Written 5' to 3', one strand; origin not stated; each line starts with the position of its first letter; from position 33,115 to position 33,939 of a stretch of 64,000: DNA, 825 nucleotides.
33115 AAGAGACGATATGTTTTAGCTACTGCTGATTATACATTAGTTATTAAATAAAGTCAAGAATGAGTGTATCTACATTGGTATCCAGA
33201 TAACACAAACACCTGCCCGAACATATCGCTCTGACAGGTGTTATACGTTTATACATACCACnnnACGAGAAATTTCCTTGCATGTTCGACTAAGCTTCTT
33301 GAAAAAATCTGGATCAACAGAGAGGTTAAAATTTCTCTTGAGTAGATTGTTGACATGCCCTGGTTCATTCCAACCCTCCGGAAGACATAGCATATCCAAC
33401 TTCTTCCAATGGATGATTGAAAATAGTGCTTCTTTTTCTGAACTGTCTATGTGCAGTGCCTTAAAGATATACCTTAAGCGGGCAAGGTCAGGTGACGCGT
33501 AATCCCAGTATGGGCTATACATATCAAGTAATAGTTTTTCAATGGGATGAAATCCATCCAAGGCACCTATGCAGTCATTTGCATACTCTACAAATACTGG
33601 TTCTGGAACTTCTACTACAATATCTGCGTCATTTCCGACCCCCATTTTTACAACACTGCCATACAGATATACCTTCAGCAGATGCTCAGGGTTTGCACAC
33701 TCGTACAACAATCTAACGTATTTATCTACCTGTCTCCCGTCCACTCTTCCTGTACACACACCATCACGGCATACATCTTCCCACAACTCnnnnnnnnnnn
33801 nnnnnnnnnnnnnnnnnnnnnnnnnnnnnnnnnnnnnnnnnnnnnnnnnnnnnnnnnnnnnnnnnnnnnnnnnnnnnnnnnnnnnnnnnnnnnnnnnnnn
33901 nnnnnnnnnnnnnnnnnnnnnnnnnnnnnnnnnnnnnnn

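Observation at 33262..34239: Unusual fusion: SixA-like phosphohistidine phosphatase domain plus minimal nucleotidyltransferase domain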

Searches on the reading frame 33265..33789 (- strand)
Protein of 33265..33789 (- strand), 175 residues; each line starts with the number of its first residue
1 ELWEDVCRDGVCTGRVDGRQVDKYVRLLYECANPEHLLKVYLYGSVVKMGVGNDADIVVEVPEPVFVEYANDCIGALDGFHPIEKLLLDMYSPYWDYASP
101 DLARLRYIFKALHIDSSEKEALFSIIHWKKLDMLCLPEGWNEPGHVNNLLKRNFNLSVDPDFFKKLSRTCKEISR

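Call 19: search_solved_structures(query=A1, max_evalue=10, show_alignments=4)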
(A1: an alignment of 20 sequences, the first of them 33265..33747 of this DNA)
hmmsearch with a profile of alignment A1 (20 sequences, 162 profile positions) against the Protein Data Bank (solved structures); distinct sequences matched with E-value up to 10: 3.
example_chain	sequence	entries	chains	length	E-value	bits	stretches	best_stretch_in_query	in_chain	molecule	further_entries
6sxj_A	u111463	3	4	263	0.19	14.5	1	4-52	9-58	Streptomycin 3''-adenylyltransferase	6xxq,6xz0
7q74_A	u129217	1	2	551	0.84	12.4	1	9-52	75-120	Poly(A) polymerase pla1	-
7q72_A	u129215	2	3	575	0.91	12.3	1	9-52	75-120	Poly(A) polymerase pla1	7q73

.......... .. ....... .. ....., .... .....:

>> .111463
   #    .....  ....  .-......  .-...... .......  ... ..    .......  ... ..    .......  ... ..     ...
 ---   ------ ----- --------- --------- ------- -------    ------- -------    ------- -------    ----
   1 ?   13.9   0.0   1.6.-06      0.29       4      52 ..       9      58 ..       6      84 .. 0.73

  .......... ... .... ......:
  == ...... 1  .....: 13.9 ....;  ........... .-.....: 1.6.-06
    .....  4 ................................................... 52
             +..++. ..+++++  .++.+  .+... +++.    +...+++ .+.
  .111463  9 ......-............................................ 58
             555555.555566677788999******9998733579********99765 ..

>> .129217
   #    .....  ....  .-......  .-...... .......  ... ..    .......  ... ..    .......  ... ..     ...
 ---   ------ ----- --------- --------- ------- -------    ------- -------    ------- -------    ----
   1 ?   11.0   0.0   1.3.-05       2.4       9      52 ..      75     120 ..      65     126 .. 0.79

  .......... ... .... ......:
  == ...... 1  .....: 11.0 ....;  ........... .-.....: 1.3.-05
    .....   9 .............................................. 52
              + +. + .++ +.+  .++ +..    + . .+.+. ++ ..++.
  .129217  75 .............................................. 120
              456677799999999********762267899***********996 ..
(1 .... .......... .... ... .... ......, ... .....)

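Call 22: find_homologous_proteins(query=A1, max_evalue=0.001)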
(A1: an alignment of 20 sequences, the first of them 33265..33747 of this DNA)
Query A1 (20 sequences) (161 aa, profile of the alignment): 17 proteins with E <= 0.001 among 6438 candidates.
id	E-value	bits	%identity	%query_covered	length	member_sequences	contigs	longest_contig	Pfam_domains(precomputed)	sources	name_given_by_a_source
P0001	6.3e-58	213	100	100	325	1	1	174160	-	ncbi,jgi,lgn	-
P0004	1.6e-56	208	42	97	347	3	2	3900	-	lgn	-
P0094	1.0e-46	176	36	83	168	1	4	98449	-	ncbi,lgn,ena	-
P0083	2.9e-46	175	38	86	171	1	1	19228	-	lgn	-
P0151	4.4e-46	174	37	85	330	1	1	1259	-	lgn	-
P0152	2.3e-44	169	38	79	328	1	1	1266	-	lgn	-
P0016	4.0e-44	168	36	83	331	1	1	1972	-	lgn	-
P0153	5.4e-43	164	37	83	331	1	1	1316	-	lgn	-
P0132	3.2e-42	162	34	85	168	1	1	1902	-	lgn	-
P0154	1.3e-41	160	35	80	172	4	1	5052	-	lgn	-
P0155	2.3e-40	156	38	81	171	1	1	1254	-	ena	-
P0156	2.4e-40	156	32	84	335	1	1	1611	-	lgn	-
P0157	7.4e-37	144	33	85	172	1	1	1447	-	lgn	-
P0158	3.2e-33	133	34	82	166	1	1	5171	-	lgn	-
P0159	3.8e-33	132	30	81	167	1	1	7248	-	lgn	-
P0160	1.5e-28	117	31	91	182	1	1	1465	-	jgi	-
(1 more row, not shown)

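Call 25: find_encoding_contigs(protein=P0159, flank=6000, max_places=2)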
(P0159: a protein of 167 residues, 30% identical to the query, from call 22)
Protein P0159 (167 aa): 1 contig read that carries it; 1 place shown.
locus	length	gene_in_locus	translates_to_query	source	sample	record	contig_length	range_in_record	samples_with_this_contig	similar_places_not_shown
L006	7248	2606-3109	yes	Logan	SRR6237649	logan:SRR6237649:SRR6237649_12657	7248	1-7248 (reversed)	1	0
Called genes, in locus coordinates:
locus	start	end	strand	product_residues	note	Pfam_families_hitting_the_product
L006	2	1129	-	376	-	?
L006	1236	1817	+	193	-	-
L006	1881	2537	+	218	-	-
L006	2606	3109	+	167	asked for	-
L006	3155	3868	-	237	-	PF01996:F420_ligase (weak)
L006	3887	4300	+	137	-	PF21549:PRDM2_PR (weak), PF00856:SET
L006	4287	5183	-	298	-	PF01522:Polysacc_deac_1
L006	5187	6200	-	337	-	PF02618:YceG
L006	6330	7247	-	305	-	?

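Call 30: find_related_loci(query=A3, collection=genome_contigs, flank=8000)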
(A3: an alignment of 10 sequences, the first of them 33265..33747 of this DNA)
Query A3 (161 aa) in genome_contigs; peptide patterns used: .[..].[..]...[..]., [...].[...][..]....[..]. (x = any residue, [..] = any of these).
16 stretches matched a pattern; 5 encode a relative of the query (tblastn E <= 1e-3); 5 distinct loci.
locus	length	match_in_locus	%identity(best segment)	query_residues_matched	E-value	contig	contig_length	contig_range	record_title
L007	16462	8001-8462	40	6-159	4e-39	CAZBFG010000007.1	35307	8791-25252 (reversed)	MAG TPA_asm: uncultured Bdellovibrionales bacterium isolate ERP113451_co1_34 genome assembly, contig: NODE_1314_length_3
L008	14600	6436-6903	37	6-159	5e-32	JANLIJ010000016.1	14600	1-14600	MAG: Candidatus Kaiserbacteria bacterium isolate S40-12 k99_144708, whole genome shotgun sequence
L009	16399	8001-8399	36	22-155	8e-22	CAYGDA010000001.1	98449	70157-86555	MAG TPA_asm: uncultured Candidatus Saccharibacteria bacterium isolate ERP113451_co1_287 genome assembly, contig: NODE_11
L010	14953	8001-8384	30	26-152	1e-10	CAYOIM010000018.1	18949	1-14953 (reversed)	MAG TPA_asm: uncultured Bdellovibrionales bacterium isolate binchicken_co347_165 genome assembly, contig: NODE_1593_leng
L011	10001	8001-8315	30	26-127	4e-9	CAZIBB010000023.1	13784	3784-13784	MAG TPA_asm: uncultured Bdellovibrionales bacterium isolate ERP113451_co1_58 genome assembly, contig: NODE_5269_length_1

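Call 41: predict_structure(alignment_id=A5)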
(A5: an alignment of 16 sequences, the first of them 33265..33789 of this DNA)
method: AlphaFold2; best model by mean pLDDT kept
length: 175 residues; sequences in the alignment: 16
mean_pLDDT: 82.7   pTM: 0.80
mean pLDDT of the five models: 82.7, 82.8, 82.1, 81.4, 79.9
residues with pLDDT >= 90: 100; 70-90: 37; 50-70: 18; < 50: 20
segments of 3 or more residues with pLDDT < 50: 1-4, 79-94
pLDDT, mean of each block of 10 residues (from residue 1): 49 83 97 97 95 96 91 62 42 56 90 96 95 94 88 80 90 92
secondary structure, 60 per line:
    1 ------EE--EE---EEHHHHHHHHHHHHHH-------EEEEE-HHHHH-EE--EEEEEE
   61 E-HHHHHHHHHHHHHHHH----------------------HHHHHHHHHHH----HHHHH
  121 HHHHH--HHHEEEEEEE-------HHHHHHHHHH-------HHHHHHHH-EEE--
elements in order: H18-31 E39-43 H45-49 E55-61 H63-78 H101-111 H116-125 E131-137 H145-154 H162-169 E171-173

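Call 51: search_protein_families(library=pfam, proteins=[P0160], max_evalue=0.01)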
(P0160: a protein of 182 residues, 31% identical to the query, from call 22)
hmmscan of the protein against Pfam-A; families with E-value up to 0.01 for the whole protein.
P0160 (182 aa): 1 family
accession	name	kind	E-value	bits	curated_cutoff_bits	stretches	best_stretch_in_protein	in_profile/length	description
PF18765.7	Polbeta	-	0.0032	18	26.9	1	25-61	12-51/93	Polymerase beta, Nucleotidyltransferase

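Call 52: find_related_loci(query=A3, collection=metagenome_contigs, flank=6000)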
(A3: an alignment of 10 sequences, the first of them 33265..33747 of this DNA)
Query A3 (161 aa) in metagenome_contigs; peptide patterns used: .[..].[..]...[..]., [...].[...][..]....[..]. (x = any residue, [..] = any of these).
26 stretches matched a pattern; 3 encode a relative of the query (tblastn E <= 1e-3); 3 distinct loci.
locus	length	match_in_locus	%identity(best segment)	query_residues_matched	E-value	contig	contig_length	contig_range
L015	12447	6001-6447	53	8-156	7e-49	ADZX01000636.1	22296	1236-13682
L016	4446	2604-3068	43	6-159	2e-41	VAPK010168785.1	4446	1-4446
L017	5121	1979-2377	36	24-154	8e-14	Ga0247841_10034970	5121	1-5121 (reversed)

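Call 70: find_related_loci(query=A3, collection=viral_contigs, flank=5000)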
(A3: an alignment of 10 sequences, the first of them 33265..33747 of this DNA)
Query A3 (161 aa) in viral_contigs; peptide patterns used: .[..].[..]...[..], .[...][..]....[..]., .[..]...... (x = any residue, [..] = any of these).
21 stretches matched a pattern, but none encodes a relative of the query by tblastn (E <= 1e-3).

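Call 78: search_protein_families(library=pfam, alignment_id=A1, max_evalue=0.01)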
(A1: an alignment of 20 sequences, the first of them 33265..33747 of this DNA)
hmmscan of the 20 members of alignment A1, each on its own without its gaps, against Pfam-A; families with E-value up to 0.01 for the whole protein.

A. member 1, window:33265-33747:- (161 aa): 0 families

B. families by the number of members that match (of 20 scanned): 2 families
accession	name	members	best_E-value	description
PF01909.29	NTP_transf_2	9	1.1e-05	Nucleotidyltransferase domain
PF18765.7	Polbeta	6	0.0027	Polymerase beta, Nucleotidyltransferase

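Call 79: search_protein_families(library=ncbifam, alignment_id=A1, max_evalue=0.01)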
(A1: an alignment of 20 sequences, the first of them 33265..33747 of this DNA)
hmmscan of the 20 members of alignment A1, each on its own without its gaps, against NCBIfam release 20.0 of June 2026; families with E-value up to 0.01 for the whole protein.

A. member 1, window:33265-33747:- (161 aa): 1 family
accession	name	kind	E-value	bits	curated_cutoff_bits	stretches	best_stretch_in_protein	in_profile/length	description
NF012212.1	ANT_9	subfamily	0.0079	15.5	340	0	6-44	5-42/249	aminoglycoside nucleotidyltransferase ANT(9)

B. families by the number of members that match (of 20 scanned): 1 family
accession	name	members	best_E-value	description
NF012212.1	ANT_9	1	0.0079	aminoglycoside nucleotidyltransferase ANT(9)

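Call 82: fold_search(model_id=the predicted structure, library=pdb)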
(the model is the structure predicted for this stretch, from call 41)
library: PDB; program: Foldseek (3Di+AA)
matches with E <= 10: 462; with E <= 0.001: 0
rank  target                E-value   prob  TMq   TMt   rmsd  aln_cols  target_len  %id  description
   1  2rff                  2.1e-02  0.92  0.29  0.43   6.8       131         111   13  Crystal structure of a putative nucleotidyltransferase (NP_343093.1) from Sulfolobus solfataricus at 1.40 A resolution (released 2007-10-16)
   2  7ae9_G                2.6e-02  0.47  0.26  0.30  10.9       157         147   16  Crystal structure of mono-AMPylated HEPN(R46E) toxin in complex with MNT antitoxin (released 2020-12-30)
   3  6xz0                  2.8e-02  0.82  0.37  0.28  10.0       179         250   15  Crystal structure of spectinomycin adenyltransferase AAD(9) from Enterococcus faecialis with spectinomycin (released 2020-04-15)
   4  7bxo_E                2.9e-02  0.57  0.27  0.35  10.0       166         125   12  Crystal structure of the toxin-antitoxin with AMP-PNP (released 2020-09-30)
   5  6sxj                  4.6e-02  0.92  0.22  0.16   2.6        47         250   30  Crystal structure of spectinomycin adenyltransferase AAD(9) from Enterococcus faecialis (released 2020-04-15)
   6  7ae9_F                4.9e-02  0.38  0.26  0.31   9.9       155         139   14  Crystal structure of mono-AMPylated HEPN(R46E) toxin in complex with MNT antitoxin (released 2020-12-30)
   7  7ae9_E                6.2e-02  0.54  0.30  0.35   9.9       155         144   17  Crystal structure of mono-AMPylated HEPN(R46E) toxin in complex with MNT antitoxin (released 2020-12-30)
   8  6fzb_B                1.1e-01  0.75  0.20  0.14   2.6        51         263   27  AadA in complex with ATP, magnesium and streptomycin (released 2018-06-13)
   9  7bxo_A                1.2e-01  0.35  0.27  0.36  10.3       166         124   12  Crystal structure of the toxin-antitoxin with AMP-PNP (released 2020-09-30)
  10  6m6w_F                1.2e-01  0.63  0.29  0.40   8.0       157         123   14  Crystal structure the toxin-antitoxin MntA-HpeT mutant-Y104A (released 2020-09-30)
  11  5luh_A                1.3e-01  0.85  0.22  0.15   2.6        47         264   28  AadA E87Q in complex with ATP, calcium and streptomycin (released 2018-01-17)
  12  6m6u_A                1.3e-01  0.30  0.25  0.34  10.5       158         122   13  Crystal structure the toxin-antitoxin MntA-HpeT mutant-D39ED41E (released 2020-09-30)
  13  5luh_B                1.6e-01  0.82  0.22  0.15   2.6        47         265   28  AadA E87Q in complex with ATP, calcium and streptomycin (released 2018-01-17)
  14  7uy4_A                1.6e-01  0.72  0.19  0.13   3.2        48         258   31  Aminoglycoside-modifying enzyme ANT-3,9 in complex with spectinomycin and AMP-PNP (released 2023-05-10)
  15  7uy4_B                1.7e-01  0.77  0.21  0.15   2.5        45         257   36  Aminoglycoside-modifying enzyme ANT-3,9 in complex with spectinomycin and AMP-PNP (released 2023-05-10)
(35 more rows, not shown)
